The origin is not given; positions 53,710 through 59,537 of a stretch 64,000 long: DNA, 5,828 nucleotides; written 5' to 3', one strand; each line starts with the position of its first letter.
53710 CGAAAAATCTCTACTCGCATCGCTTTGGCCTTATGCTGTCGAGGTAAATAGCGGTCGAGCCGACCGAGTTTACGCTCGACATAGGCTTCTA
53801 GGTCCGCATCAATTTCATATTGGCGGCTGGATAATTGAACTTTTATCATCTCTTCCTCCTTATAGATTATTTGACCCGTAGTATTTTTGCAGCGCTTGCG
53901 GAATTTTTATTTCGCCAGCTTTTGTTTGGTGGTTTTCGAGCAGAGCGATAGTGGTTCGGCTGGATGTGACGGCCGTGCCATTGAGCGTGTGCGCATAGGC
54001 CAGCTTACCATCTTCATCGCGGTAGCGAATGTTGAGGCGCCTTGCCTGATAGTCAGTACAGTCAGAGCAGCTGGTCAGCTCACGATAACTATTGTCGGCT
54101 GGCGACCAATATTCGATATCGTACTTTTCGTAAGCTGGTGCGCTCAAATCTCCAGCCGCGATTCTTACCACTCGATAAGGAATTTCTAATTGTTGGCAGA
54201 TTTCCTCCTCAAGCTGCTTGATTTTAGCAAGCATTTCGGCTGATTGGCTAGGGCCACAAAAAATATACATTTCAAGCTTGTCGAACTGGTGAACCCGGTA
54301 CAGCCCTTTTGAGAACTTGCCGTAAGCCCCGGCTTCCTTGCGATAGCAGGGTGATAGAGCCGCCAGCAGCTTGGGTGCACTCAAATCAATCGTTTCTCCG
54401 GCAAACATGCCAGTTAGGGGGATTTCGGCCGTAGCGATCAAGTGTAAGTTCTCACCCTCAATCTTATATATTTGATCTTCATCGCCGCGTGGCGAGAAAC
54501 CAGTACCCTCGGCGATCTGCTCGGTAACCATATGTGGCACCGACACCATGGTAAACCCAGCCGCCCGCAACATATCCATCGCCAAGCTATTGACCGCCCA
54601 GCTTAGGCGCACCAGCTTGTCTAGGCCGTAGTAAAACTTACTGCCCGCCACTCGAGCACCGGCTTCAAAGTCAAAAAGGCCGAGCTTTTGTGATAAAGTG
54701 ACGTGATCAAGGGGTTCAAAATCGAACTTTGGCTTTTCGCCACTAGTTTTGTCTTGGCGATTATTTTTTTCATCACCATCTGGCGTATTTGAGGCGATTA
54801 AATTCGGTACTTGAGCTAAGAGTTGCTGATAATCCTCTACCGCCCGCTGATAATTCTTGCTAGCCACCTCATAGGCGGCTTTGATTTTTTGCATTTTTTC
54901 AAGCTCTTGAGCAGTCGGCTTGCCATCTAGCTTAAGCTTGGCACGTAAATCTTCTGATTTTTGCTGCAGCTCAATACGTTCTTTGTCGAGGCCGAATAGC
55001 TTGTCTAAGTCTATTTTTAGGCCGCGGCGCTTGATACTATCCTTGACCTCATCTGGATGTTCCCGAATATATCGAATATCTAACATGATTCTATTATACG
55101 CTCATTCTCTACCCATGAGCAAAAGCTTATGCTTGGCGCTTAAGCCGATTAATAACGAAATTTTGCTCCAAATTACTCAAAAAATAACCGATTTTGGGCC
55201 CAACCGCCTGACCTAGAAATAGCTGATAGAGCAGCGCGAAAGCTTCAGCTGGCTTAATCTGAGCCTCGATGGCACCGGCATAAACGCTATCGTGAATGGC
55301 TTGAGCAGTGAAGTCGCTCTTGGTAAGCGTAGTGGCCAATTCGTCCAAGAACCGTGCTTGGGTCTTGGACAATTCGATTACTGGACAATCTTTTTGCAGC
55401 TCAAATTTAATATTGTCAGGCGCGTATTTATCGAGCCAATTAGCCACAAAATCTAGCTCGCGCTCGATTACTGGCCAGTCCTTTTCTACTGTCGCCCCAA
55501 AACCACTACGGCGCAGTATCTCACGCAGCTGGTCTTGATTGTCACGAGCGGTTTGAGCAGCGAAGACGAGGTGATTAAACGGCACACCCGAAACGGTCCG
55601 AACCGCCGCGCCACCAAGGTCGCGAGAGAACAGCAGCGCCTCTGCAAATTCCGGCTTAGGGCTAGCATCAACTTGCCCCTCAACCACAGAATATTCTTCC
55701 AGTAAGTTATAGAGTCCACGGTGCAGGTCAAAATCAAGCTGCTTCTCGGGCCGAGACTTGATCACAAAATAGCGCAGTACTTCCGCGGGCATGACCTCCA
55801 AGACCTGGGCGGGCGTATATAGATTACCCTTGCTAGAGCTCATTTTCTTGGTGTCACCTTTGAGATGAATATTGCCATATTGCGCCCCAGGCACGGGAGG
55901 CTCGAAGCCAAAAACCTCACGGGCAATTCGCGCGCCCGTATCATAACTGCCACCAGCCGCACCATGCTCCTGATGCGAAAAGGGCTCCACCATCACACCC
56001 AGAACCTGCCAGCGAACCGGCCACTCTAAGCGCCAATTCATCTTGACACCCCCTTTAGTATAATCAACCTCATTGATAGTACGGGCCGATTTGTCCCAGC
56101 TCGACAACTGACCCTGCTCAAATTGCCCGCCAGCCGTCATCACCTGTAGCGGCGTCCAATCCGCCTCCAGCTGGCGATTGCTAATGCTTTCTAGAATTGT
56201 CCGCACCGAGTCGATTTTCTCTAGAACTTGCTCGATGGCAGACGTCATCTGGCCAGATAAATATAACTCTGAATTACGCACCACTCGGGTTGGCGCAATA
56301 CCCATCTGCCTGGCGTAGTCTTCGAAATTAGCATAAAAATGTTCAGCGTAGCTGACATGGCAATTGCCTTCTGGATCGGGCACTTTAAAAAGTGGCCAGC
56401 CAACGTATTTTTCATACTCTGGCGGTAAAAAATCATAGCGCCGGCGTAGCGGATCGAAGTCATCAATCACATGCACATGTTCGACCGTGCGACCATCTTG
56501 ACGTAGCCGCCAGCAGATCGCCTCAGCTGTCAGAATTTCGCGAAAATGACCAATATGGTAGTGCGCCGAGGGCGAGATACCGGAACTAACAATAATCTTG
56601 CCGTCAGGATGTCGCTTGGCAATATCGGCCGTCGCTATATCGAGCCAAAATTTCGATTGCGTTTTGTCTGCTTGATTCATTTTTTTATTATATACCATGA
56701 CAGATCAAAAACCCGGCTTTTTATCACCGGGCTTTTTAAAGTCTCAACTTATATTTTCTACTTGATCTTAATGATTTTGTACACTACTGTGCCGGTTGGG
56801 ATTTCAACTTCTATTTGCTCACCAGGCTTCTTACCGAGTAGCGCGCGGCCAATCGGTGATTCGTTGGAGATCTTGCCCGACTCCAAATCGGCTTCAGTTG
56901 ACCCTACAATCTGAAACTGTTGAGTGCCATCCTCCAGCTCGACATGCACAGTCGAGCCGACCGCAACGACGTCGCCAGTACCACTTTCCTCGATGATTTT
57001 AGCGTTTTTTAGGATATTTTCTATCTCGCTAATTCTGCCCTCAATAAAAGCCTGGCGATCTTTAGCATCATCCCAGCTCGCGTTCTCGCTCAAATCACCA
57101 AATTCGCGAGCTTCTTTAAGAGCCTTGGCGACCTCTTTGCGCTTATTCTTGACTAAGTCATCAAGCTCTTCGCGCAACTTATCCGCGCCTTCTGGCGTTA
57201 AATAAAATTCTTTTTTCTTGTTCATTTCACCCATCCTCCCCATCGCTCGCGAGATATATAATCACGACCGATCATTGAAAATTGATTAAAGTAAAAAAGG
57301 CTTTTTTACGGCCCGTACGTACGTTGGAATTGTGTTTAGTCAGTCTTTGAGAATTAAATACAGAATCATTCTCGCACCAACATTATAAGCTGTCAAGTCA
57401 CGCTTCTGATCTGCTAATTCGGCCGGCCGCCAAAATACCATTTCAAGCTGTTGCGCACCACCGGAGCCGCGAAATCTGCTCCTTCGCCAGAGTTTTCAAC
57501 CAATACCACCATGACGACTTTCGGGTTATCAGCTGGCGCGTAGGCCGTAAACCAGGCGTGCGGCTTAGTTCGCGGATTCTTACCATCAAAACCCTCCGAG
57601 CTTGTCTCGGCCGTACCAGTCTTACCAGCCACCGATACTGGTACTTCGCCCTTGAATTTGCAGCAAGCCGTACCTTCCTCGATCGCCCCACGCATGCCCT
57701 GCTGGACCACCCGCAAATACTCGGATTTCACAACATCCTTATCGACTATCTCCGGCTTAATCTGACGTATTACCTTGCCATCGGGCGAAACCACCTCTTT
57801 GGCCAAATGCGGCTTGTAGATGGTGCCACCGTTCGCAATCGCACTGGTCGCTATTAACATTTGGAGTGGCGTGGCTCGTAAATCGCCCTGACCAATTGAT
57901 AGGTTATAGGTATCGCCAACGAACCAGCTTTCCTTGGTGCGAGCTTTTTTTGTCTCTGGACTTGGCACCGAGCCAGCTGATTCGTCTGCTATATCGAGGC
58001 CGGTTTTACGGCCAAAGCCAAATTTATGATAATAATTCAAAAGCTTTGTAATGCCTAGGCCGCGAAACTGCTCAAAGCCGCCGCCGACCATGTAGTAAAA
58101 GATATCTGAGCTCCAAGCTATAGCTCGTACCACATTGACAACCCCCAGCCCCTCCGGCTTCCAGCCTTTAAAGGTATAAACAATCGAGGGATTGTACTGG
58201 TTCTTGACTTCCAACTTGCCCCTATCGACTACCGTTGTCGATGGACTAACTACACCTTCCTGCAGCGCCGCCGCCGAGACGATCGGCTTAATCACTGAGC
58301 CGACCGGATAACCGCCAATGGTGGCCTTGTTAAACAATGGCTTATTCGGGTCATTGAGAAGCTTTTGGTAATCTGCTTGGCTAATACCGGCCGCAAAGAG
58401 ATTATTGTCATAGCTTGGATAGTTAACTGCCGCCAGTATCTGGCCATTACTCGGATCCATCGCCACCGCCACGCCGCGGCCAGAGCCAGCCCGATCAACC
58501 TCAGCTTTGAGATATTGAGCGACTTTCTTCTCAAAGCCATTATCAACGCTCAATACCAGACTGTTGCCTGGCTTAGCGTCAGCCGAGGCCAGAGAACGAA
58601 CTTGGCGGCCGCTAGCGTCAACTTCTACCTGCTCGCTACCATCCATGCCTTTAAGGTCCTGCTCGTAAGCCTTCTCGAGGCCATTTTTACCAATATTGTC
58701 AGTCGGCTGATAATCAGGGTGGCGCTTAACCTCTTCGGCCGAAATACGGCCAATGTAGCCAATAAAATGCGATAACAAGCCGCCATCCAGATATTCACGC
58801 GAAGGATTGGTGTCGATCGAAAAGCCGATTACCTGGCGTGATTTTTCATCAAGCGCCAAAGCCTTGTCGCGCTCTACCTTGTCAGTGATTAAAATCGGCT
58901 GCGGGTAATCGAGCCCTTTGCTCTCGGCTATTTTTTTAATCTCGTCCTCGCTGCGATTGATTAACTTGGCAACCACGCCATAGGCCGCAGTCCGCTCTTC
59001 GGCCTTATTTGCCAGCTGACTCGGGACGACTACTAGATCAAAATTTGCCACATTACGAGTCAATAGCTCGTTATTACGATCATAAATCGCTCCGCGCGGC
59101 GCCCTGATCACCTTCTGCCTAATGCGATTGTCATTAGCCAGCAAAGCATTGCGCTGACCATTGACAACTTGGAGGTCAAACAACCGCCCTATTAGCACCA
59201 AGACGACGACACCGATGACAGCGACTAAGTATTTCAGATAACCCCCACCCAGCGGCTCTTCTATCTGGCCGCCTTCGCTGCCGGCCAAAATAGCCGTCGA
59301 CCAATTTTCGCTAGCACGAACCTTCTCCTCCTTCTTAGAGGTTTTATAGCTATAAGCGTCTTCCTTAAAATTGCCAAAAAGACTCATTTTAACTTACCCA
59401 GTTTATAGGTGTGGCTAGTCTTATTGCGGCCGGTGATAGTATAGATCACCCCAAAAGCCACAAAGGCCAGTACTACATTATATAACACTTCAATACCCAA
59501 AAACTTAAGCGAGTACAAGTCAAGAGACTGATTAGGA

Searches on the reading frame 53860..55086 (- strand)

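Call 68: search_protein_families(library=pfam, proteins=[window:53860-55086:-], max_evalue=0.00001)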
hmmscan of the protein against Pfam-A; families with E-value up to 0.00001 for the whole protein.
window:53860-55086:- (408 aa): 2 families
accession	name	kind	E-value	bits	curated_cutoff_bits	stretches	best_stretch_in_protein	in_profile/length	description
PF00587.30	tRNA-synt_2b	-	7.8e-31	108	29.3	1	210-386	4-179/179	tRNA synthetase class II core domain (G, H, P, S and T)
PF02403.27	Seryl_tRNA_N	-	1.9e-12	47.8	28.2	1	1-96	1-107/108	Seryl-tRNA synthetase N-terminal domain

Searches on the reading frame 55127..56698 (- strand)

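Call 68: search_protein_families(library=pfam, proteins=[window:55127-56698:-], max_evalue=0.00001)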
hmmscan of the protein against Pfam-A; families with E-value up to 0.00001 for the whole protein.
window:55127-56698:- (523 aa): 2 families
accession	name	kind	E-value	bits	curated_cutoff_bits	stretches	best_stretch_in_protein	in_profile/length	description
PF01921.24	tRNA-synt_1f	-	4.2e-86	289.6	27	1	17-344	2-340/360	tRNA synthetases class I (K)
PF09334.17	tRNA-synt_1g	-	1.9e-07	30.6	20.1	0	276-320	318-362/391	tRNA synthetases class I (M)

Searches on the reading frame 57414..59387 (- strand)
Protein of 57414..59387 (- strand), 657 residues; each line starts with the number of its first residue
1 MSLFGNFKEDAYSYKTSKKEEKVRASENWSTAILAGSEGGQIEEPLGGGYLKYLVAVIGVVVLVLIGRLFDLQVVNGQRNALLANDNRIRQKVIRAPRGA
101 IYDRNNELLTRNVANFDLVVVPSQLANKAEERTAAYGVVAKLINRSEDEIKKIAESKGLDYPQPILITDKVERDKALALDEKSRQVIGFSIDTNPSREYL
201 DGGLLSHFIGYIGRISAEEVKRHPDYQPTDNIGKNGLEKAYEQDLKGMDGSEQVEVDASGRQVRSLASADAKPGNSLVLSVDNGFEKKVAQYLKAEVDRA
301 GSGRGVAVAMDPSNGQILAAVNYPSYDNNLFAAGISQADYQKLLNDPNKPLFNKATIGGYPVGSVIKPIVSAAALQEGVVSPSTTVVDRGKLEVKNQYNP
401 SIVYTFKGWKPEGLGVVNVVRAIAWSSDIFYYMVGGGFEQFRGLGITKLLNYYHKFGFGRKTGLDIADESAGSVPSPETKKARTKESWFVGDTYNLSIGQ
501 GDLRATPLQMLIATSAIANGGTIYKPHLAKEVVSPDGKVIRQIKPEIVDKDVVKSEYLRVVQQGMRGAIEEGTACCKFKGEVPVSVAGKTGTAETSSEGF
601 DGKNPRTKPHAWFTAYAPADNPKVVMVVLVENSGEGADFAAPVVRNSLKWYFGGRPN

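Call 68: search_protein_families(library=pfam, proteins=[window:57414-59387:-], max_evalue=0.00001)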
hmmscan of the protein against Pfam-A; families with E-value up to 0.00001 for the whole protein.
window:57414-59387:- (657 aa): 2 families
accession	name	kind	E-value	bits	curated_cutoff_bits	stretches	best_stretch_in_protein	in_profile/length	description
PF00905.27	Transpeptidase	-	3.5e-63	214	22.1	1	305-648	1-298/299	Penicillin binding protein transpeptidase domain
PF03717.20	PBP_dimer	-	9.2e-43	147.2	24.4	1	94-265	2-178/180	Penicillin-binding Protein dimerisation domain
